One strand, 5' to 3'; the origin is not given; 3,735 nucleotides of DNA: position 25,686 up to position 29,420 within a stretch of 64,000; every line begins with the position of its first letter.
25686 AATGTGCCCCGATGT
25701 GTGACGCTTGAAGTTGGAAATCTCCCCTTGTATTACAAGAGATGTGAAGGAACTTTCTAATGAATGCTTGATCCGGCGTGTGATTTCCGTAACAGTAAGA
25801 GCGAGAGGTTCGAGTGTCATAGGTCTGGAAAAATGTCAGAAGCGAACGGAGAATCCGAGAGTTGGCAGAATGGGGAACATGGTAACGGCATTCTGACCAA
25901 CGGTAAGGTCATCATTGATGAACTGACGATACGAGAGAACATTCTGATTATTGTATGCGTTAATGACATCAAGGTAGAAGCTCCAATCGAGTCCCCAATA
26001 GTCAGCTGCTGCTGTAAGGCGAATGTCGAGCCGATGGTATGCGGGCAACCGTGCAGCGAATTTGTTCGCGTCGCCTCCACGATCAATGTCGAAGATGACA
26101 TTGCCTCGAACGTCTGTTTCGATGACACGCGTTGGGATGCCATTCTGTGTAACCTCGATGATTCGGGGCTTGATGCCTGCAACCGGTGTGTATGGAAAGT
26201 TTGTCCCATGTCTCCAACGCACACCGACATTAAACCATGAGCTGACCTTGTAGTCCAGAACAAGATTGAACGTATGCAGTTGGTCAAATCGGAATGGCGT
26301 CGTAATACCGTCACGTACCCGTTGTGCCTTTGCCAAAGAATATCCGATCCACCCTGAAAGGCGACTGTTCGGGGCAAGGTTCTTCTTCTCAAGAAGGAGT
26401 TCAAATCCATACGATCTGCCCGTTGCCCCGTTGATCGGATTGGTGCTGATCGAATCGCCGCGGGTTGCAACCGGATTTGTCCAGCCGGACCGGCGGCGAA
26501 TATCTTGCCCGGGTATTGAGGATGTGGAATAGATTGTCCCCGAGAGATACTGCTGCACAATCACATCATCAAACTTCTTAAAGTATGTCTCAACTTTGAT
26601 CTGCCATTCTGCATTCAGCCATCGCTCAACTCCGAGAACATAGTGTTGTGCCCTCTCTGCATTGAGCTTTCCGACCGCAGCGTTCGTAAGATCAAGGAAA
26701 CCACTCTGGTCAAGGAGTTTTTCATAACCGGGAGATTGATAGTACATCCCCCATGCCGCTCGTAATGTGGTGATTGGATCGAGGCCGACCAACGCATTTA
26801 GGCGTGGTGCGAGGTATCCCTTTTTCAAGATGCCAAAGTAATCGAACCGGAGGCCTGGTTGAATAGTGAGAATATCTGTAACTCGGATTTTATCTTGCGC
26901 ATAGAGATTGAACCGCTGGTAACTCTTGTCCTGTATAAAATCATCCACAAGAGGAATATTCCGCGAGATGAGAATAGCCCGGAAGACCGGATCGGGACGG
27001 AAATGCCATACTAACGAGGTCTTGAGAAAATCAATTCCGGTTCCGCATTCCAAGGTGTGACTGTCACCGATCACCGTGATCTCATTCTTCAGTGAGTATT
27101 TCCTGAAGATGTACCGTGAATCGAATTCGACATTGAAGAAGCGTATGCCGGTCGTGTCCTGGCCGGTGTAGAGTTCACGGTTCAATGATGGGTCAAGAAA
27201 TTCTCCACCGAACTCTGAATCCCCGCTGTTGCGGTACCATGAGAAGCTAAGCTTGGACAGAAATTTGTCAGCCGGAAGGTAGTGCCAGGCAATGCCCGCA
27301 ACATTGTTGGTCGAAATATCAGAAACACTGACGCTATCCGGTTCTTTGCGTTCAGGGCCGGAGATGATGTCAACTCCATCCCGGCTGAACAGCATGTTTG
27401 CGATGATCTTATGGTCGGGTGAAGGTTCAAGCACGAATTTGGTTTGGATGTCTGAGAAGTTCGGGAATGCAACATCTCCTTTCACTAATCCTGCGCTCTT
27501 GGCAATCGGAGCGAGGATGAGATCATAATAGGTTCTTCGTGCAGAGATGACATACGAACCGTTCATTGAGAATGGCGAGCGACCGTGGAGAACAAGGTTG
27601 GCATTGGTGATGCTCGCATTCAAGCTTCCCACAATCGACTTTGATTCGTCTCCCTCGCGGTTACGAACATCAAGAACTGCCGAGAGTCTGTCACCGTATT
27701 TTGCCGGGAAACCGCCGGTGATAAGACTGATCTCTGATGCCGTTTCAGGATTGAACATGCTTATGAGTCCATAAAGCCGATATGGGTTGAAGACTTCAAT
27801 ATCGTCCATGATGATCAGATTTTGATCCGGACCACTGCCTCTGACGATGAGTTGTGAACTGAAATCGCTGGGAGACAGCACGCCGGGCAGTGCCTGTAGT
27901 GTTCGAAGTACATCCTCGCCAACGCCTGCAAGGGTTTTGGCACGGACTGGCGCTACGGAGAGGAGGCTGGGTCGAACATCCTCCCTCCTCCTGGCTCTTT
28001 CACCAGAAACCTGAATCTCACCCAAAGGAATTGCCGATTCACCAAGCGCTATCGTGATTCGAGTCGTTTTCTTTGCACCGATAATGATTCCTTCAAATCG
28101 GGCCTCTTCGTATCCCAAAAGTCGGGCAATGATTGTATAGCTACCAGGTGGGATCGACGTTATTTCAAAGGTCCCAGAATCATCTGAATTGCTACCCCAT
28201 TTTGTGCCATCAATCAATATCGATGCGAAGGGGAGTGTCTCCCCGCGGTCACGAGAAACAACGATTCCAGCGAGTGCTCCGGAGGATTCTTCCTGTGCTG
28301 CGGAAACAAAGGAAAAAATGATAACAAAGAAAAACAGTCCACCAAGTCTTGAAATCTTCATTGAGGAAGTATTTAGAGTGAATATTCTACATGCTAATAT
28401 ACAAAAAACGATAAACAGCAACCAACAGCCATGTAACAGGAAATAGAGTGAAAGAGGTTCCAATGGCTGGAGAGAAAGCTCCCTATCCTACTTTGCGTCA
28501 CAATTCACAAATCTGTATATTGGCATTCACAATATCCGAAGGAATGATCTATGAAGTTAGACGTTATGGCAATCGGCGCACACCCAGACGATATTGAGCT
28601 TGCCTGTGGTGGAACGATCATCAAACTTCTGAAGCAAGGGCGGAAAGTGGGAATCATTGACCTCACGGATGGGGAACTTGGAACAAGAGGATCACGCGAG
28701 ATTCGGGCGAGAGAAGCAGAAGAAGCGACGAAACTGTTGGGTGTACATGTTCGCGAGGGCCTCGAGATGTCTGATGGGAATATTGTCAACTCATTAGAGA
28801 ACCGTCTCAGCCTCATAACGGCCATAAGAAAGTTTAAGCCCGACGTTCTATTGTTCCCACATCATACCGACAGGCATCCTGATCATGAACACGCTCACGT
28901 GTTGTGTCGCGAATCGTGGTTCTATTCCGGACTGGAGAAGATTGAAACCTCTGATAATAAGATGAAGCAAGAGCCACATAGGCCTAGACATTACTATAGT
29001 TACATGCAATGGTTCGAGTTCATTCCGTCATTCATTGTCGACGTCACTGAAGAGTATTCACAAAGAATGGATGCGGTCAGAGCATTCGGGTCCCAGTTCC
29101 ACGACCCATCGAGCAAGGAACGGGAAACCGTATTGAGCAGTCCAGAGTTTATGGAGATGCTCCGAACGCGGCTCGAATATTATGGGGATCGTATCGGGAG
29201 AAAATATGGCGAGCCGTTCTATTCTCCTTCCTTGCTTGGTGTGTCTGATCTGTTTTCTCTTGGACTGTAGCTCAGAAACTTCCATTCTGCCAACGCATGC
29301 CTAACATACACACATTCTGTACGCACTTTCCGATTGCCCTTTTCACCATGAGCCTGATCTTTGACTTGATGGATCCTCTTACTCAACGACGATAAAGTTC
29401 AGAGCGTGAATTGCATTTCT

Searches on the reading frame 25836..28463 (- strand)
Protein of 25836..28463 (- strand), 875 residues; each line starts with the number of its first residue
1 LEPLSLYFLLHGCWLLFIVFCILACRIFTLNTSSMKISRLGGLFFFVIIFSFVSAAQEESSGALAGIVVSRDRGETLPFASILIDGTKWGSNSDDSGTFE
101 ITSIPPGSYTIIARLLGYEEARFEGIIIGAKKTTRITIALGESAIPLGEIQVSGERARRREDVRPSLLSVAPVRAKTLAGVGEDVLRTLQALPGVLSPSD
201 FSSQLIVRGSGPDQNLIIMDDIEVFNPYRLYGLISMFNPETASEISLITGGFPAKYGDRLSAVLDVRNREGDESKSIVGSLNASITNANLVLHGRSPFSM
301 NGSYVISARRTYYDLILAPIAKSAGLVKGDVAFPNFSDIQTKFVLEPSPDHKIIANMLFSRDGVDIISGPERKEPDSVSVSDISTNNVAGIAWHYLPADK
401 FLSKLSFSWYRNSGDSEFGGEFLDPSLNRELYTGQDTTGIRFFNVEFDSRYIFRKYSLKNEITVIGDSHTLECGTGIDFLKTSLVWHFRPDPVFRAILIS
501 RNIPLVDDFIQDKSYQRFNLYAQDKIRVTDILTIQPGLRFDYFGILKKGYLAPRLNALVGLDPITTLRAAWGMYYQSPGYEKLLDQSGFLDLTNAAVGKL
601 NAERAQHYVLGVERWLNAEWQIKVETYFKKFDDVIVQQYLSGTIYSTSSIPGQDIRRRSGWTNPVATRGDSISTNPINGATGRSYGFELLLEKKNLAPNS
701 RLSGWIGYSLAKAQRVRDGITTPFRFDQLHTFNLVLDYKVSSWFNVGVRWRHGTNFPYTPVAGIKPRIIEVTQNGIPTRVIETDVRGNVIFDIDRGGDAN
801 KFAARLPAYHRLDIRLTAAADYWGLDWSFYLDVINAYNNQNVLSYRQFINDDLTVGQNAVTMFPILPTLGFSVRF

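Call 3: search_protein_families(library=pfam, proteins=[window:25836-28463:-], max_evalue=0.01)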
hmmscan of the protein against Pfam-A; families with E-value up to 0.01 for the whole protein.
window:25836-28463:- (875 aa): 5 families
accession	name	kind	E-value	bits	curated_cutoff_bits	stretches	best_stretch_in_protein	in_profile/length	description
PF00593.30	TonB_dep_Rec_b-barrel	-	1.4e-25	91.5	27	1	386-835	60-435/436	TonB dependent receptor-like, beta-barrel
PF13715.12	CarbopepD_reg_2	-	6.3e-15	55.4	32.2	1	65-152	2-88/88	CarboxypepD_reg-like domain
PF13620.12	CarboxypepD_reg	-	3.6e-13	50.1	32.3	1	64-140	2-81/82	Carboxypeptidase regulatory-like domain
PF07715.20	Plug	-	3.2e-08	34.5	23.9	1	184-259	24-102/107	TonB-dependent Receptor Plug Domain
PF25183.1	OMP_b-brl_4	-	2.7e-07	29.8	30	1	513-546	363-396/838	Outer membrane beta barrel domain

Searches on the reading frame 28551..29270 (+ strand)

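Call 3: search_protein_families(library=pfam, proteins=[window:28551-29270:+], max_evalue=0.01)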
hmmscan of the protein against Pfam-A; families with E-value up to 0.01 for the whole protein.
window:28551-29270:+ (239 aa): 1 family
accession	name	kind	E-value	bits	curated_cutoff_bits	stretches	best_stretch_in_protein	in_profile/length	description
PF02585.22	PIG-L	-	3.7e-26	92.6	28.2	1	6-120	1-126/129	GlcNAc-PI de-N-acetylase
